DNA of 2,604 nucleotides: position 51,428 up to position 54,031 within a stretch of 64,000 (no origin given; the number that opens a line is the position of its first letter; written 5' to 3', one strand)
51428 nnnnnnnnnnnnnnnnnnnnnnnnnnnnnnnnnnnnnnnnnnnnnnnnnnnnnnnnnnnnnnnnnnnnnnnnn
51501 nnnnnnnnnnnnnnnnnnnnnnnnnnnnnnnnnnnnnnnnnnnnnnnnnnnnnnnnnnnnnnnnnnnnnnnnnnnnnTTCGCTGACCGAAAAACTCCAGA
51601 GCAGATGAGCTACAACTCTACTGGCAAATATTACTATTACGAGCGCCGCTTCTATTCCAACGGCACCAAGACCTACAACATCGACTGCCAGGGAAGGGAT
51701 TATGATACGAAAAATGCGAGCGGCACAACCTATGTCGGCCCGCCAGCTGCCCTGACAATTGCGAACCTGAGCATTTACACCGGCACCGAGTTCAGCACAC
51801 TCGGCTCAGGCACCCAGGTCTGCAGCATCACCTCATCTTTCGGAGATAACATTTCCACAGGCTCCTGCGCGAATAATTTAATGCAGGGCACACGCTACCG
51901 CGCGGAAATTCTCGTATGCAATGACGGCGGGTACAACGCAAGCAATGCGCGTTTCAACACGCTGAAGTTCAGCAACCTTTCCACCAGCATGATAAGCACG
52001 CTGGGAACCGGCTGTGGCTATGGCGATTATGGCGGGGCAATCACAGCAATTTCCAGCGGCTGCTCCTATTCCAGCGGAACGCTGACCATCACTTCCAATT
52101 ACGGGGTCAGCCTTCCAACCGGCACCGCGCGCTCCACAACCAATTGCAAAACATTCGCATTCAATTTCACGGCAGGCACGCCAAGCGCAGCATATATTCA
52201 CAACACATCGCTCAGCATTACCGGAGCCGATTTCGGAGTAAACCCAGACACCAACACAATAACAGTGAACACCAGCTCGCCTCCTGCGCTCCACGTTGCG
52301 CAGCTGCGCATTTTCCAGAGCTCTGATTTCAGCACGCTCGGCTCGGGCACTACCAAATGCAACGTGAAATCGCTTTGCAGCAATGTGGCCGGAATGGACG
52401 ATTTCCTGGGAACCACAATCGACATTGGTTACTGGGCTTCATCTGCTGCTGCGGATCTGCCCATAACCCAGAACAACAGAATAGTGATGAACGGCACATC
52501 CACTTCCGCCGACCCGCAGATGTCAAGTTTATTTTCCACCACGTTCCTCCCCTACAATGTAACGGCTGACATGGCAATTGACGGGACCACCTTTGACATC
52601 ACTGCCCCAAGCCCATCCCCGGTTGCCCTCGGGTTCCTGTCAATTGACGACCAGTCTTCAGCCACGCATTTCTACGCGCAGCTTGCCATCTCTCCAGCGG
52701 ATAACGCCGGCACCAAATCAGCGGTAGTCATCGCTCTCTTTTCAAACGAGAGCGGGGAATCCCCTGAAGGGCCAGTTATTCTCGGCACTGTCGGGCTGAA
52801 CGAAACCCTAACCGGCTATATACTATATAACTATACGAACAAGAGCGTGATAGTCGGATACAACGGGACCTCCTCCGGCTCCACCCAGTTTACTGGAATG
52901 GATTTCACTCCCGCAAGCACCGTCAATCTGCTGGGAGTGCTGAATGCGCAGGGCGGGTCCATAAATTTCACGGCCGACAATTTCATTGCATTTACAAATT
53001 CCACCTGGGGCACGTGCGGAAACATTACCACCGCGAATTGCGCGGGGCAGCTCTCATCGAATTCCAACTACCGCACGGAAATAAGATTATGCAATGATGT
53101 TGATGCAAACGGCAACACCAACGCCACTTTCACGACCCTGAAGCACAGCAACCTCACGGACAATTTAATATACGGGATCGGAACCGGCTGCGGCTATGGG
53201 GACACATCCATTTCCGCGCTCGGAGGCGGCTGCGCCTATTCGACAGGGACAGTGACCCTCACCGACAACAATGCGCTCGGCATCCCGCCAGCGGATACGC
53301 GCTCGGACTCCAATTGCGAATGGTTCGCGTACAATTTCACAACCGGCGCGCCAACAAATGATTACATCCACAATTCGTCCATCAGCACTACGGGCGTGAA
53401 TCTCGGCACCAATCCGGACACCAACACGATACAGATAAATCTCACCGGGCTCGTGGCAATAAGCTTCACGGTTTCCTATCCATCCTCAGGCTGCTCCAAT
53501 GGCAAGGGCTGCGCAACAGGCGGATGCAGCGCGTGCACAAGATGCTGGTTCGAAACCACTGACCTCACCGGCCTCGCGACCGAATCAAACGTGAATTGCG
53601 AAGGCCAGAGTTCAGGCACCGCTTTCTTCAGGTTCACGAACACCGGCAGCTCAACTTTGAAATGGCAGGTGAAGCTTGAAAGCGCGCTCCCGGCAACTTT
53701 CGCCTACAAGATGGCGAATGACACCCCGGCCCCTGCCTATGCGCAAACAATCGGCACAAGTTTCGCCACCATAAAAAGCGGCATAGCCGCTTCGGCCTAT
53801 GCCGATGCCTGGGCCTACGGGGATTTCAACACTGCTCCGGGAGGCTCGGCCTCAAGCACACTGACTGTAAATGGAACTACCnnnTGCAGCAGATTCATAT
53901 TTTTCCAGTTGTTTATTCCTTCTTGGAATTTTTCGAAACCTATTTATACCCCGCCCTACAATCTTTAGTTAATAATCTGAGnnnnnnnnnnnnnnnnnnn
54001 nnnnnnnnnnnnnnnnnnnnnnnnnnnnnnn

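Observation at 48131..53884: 1917-aa secreted giant protein with integrin-like FG-GAP (DxDxDG) repeats and a recent internal module duplication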

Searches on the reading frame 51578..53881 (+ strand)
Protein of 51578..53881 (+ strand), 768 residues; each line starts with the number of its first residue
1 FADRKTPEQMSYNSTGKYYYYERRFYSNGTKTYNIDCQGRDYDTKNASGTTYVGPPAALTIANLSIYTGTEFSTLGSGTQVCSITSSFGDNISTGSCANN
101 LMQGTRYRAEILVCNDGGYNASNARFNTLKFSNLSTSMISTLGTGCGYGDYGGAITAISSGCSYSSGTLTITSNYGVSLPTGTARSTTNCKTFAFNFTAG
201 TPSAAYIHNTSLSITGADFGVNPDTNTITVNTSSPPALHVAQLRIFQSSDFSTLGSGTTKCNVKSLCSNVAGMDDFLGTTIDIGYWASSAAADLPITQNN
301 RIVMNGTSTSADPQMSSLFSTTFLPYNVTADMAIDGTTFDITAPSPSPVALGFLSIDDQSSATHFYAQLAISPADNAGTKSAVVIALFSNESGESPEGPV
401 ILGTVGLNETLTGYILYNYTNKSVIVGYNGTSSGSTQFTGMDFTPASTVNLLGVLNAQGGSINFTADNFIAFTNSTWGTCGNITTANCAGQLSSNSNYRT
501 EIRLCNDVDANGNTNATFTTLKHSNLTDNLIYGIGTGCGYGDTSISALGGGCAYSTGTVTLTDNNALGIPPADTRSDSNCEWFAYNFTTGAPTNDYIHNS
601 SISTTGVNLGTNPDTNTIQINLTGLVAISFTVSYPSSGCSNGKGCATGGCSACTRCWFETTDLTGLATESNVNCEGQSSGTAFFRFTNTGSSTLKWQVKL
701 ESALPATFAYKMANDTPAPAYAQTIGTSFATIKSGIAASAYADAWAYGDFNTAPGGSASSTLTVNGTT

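Call 19: search_protein_representatives(protein=window:51578-53881:+)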
Query: 768 residues. Proteins with E-value up to 0.001 (for the whole library): 74; up to 1e-10: 37; up to 1e-30: 4. The best 74 are listed.
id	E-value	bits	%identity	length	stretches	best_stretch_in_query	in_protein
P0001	0.0e+00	1687.3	100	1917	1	1-768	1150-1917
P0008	1.2e-56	209.4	40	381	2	490-756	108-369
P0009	9.1e-34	133.8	50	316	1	599-759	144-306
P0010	4.7e-32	128.1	46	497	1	613-761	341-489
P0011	1.2e-29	120.1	42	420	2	592-761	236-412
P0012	2.5e-29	119.1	39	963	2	538-761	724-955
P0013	4.4e-29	118.3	38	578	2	565-764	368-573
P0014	2.0e-24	102.9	36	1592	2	498-704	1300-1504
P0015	9.6e-24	100.6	40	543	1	601-763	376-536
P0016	7.1e-23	97.8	31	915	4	572-755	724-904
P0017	9.4e-23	97.4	35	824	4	537-646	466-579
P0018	1.0e-22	97.3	38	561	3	511-667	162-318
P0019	1.4e-21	93.5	34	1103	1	513-758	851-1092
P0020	5.3e-21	91.6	39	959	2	495-633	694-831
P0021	2.2e-19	86.2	36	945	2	604-750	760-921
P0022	5.1e-19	85.0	35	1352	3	57-232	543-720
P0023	1.1e-18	83.9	34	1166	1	50-242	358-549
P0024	4.0e-18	82.0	37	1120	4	496-645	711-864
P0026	3.8e-17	78.8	36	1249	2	487-687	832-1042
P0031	4.1e-14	68.8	39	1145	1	626-761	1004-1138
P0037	1.7e-12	63.4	35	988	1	556-753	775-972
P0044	1.3e-10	57.2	36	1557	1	561-763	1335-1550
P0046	3.0e-10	56.0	35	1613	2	582-714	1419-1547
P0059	8.0e-08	48.0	36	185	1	614-767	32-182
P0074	7.9e-05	38.1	30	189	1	656-767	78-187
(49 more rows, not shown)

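Call 39: list_cluster_members(proteins=[P0008, P0010, P0012, P0014, P0019, P0022, P0023, P0044, P0059, P0074])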
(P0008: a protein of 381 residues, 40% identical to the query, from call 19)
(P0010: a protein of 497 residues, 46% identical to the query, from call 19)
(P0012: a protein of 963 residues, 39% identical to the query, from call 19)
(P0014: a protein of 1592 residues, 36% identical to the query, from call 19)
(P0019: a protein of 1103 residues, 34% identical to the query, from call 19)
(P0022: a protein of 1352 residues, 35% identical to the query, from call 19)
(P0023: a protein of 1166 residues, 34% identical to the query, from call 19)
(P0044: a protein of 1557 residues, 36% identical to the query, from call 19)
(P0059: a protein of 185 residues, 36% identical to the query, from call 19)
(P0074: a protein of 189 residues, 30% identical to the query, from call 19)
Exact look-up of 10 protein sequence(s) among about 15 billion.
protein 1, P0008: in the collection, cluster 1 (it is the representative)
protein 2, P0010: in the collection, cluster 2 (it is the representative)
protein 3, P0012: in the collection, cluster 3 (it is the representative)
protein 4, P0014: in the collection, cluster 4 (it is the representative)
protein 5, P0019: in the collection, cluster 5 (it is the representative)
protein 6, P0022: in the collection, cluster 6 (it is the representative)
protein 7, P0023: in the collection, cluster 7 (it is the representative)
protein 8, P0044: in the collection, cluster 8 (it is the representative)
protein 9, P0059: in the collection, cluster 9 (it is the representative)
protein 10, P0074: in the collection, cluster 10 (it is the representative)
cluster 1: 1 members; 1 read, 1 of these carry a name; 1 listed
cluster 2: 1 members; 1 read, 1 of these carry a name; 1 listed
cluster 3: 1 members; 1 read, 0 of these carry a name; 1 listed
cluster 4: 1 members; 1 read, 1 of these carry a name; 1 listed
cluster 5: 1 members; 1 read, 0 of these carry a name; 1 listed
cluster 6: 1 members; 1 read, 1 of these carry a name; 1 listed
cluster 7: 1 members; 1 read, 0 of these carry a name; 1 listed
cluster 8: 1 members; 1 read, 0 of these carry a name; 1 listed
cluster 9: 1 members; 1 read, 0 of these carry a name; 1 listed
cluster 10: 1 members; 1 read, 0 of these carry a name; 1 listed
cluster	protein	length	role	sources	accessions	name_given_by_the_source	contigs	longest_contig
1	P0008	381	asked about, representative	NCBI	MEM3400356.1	MAG: hypothetical protein QXP42_06000, partial [Candidatus Micrarchaeia archaeon]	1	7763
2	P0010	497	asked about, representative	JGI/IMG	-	hypothetical protein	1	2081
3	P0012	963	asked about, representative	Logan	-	-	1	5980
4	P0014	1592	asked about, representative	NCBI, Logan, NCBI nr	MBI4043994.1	MAG: hypothetical protein HY393_04280 [Candidatus Diapherotrites archaeon] | hypothetical protein [Candidatus Diapherotrites archaeon]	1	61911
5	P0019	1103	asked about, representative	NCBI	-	-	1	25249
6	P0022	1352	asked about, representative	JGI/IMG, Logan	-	hypothetical protein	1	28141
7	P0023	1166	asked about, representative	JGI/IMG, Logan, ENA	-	-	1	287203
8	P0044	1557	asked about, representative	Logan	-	-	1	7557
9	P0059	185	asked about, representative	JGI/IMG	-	-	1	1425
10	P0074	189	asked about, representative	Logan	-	-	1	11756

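Call 46: predict_structure(alignment_id=A3)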
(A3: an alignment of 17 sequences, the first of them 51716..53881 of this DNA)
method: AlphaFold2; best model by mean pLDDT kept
length: 722 residues; sequences in the alignment: 17
mean_pLDDT: 57.1   pTM: 0.35
mean pLDDT of the five models: 57.1, 56.7, 56.1, 55.4, 53.5
residues with pLDDT >= 90: 116; 70-90: 111; 50-70: 163; < 50: 332
segments of 3 or more residues with pLDDT < 50: 1-11, 41-50, 72-76, 156-164, 170-299, 301-367, 373-375, 381-437, 439-441, 500-502, 519-522, 530-532, 564-577
pLDDT, mean of each block of 10 residues (from residue 1): 38 64 60 67 43 64 79 54 70 61 66 70 71 57 75 57 50 37 31 23 27 26 27 25 29 28 30 28 28 34 38 39 41 42 38 39 46 48 44 38 36 35 28 38 60 72 57 67 57 55 62 64 50 63 58 62 48 46 93 87 85 91 96 97 95 97 97 96 98 97 94 94 89
secondary structure, 60 per line:
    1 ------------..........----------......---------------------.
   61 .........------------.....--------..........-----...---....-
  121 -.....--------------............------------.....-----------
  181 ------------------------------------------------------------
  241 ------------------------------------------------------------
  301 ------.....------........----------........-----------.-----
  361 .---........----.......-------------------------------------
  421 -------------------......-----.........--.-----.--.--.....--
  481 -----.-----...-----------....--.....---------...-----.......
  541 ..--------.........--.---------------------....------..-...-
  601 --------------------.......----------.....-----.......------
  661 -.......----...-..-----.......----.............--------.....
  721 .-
elements in order (helices of 4 or more, strands of 3 or more residues): E13-22 E33-38 E60-69 E82-86 E95-104 E110-112 E116-119 E122-126 E144-152 E165-169 E307-311 E318-325 E336-343 E365-372 E377-383 E440-445 E451-459 E474-478 E492-494 E506-509 E512-516 E534-542 E551-559 E584-587 E597-599 E621-627 E638-642 E648-654 E662-668 E684-690 E695-707 E716-721

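Call 49: fold_search(model_id=the predicted structure, library=pdb)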
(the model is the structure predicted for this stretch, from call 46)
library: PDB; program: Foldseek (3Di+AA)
matches with E <= 10: 333; with E <= 0.001: 0
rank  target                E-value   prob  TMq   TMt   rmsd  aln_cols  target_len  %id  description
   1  6qfk_A                3.0e-02  0.15  0.08  0.05  21.5       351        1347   10  EngBF DARPin Fusion 4b G10 (released 2019-11-06)
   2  8zj4_A                5.1e-02  0.25  0.09  0.11  23.9       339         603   12  trypsinogen-EP-N619A (released 2025-05-21)
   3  8ond_B                5.1e-02  0.15  0.08  0.14  32.4       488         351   12  Structure of the C-terminal domains of the Bdellovibrio bacteriovorus Bd2133 fibre (released 2023-10-25)
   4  8a1a_A                5.9e-02  0.12  0.08  0.05  21.4       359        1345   10  Structure of a leucinostatin derivative determined by host lattice display : L1F11V1 construct (released 2022-12-07)
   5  8ond_A                6.8e-02  0.16  0.08  0.14  29.1       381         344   12  Structure of the C-terminal domains of the Bdellovibrio bacteriovorus Bd2133 fibre (released 2023-10-25)
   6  6qep                  7.8e-02  0.09  0.07  0.05  21.8       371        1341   10  EngBF DARPin Fusion 4b H14 (released 2019-11-06)
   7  4ofq_A                8.2e-02  0.25  0.11  0.19  16.0       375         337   10  Structure of the C-terminal domain of the Streptococcus pyogenes antigen I/II-family protein AspA (released 2014-03-12)
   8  2zxq                  8.2e-02  0.10  0.07  0.05  21.6       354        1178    9  Crystal structure of endo-alpha-N-acetylgalactosaminidase from Bifidobacterium longum (EngBF) (released 2009-06-16)
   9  6sh9_B                1.0e-01  0.11  0.09  0.05  22.2       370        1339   10  EngBF DARPin Fusion 4b D12 (released 2019-11-06)
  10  8a19_A                1.1e-01  0.09  0.07  0.05  21.1       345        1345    8  Structure of a leucinostatin derivative determined by host lattice display : L1E4V1 construct (released 2022-12-07)
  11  6bqm                  1.4e-01  0.18  0.09  0.13  18.2       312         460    9  Secreted serine protease VesC from Vibrio cholerae (released 2018-11-28)
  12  8h3u_A                2.2e-01  0.16  0.10  0.11  23.8       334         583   11  Inhibitor-bound EP, polyA model (released 2022-11-23)
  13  9kd0                  2.3e-01  0.11  0.08  0.17  22.3       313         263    9  Crystal structure of Bacteroides ovatus KduI2 responsible for metabolism of glycosaminoglycan (released 2025-10-29)
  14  7vgk_E                2.3e-01  0.07  0.06  0.13  23.1       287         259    7  Crystal structure of Lactobacillus rhamnosus 4-deoxy-L-threo-5-hexosulose-uronate ketol-isomerase KduI (released 2022-10-19)
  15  2xtl_A                2.5e-01  0.44  0.12  0.18  21.0       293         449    8  Structure of the major pilus backbone protein from Streptococcus Agalactiae (released 2011-07-06)
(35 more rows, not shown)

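Call 53: search_protein_families(library=pfam, alignment_id=A5, max_evalue=0.001)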
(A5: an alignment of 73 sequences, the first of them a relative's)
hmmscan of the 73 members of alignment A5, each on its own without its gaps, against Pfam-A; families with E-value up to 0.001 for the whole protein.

A. member 1, P0008 (381 aa): 0 families

B. families by the number of members that match (of 73 scanned): 19 families
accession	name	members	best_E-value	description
PF01835.25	MG2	6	8.8e-10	MG2 domain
PF13385.13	Laminin_G_3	3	5.6e-22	Concanavalin A-like lectin/glucanases superfamily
PF17957.7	Big_7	3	2.4e-06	Bacterial Ig domain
PF21722.4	Gly_rich_2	2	4.6e-15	Glycine-rich domain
PF10102.14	DUF2341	2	1e-09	Domain of unknown function (DUF2341)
PF13620.12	CarboxypepD_reg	2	8.8e-07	Carboxypeptidase regulatory-like domain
PF13229.12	Beta_helix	1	3e-24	Right handed beta helix region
PF05048.19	NosD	1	3.7e-10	Periplasmic copper-binding protein (NosD)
PF08450.18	SGL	1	9e-08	SMP-30/Gluconolactonase/LRE-like region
PF24517.2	CBM96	1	3.3e-07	Carbohydrate-binding module family 96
PF14522.11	Cytochrome_C7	1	5.3e-07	Cytochrome c7 and related cytochrome c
PF02210.31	Laminin_G_2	1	2e-05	Laminin G domain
PF00041.27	fn3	1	7.6e-05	Fibronectin type III domain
PF01839.29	FG-GAP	1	0.00024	FG-GAP repeat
PF13715.12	CarbopepD_reg_2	1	0.00024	CarboxypepD_reg-like domain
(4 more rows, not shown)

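Call 76: list_cluster_members(proteins=[P0011, P0013, P0015, P0016, P0017, P0021, P0024, P0026, P0031, P0037])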
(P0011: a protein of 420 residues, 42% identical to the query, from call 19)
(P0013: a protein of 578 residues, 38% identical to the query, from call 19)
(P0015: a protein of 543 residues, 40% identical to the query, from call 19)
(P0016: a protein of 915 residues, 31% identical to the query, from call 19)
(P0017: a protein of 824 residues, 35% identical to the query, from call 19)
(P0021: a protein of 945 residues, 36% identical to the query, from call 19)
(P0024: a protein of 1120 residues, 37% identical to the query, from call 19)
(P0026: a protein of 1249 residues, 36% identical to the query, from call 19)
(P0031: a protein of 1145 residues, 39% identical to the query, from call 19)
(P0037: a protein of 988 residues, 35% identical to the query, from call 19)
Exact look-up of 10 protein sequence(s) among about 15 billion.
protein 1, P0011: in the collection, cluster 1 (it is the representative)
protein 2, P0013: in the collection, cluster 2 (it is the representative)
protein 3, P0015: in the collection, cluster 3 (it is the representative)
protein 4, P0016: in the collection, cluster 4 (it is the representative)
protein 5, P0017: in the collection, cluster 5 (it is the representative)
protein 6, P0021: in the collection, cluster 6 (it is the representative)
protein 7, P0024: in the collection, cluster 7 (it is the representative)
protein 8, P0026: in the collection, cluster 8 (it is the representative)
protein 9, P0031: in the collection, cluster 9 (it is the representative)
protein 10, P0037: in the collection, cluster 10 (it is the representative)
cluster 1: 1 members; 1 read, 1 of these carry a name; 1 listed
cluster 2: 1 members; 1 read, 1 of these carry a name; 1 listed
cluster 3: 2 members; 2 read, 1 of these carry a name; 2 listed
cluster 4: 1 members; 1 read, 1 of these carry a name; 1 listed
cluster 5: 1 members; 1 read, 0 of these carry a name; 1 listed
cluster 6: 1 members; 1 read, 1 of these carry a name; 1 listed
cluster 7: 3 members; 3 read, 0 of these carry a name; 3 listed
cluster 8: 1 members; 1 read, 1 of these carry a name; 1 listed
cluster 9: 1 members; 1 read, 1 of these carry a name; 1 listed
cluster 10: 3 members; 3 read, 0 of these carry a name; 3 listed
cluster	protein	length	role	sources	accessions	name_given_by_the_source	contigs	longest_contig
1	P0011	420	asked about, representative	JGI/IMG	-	hypothetical protein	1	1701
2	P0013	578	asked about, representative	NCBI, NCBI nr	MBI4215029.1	hypothetical protein HY546_03455, partial [archaeon] | hypothetical protein [archaeon]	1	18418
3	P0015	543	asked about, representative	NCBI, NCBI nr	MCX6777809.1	MAG: Ig-like domain-containing protein [Candidatus Micrarchaeota archaeon] | Ig-like domain-containing protein [Candidatus Micrarchaeota archaeon]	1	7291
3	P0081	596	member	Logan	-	-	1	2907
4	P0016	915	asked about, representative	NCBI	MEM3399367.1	MAG: hypothetical protein QXP42_00895, partial [Candidatus Micrarchaeia archaeon]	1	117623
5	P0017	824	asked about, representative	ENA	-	-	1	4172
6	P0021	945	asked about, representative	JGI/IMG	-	hypothetical protein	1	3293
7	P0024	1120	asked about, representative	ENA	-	-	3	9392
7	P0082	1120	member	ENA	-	-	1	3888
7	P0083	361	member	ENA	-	-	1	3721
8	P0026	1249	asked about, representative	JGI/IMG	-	hypothetical protein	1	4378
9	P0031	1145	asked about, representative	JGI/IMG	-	hypothetical protein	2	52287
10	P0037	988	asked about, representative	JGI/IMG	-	-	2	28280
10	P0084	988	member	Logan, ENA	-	-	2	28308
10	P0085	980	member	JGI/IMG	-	-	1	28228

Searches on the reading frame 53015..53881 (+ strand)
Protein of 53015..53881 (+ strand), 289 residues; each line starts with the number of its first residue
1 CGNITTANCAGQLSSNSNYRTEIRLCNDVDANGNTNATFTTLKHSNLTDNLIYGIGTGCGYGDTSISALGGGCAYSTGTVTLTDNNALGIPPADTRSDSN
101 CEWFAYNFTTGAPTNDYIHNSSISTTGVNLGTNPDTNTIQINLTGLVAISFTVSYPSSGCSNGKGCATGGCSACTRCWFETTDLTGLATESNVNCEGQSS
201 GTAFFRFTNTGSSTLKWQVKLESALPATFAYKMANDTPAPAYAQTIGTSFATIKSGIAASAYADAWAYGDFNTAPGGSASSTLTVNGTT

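Call 27: find_homologous_proteins(query=A1, max_evalue=0.001)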
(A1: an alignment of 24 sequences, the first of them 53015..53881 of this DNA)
Query A1 (24 sequences) (289 aa, profile of the alignment): 3 proteins with E <= 0.001 among 8000 candidates.
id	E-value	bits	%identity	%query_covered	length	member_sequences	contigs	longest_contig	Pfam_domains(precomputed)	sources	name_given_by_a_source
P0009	1.2e-62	229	46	60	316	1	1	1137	-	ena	-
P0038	3.1e-43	166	33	45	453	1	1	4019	-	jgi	jgi:hypothetical protein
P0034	9.9e-28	115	46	29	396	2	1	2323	-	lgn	-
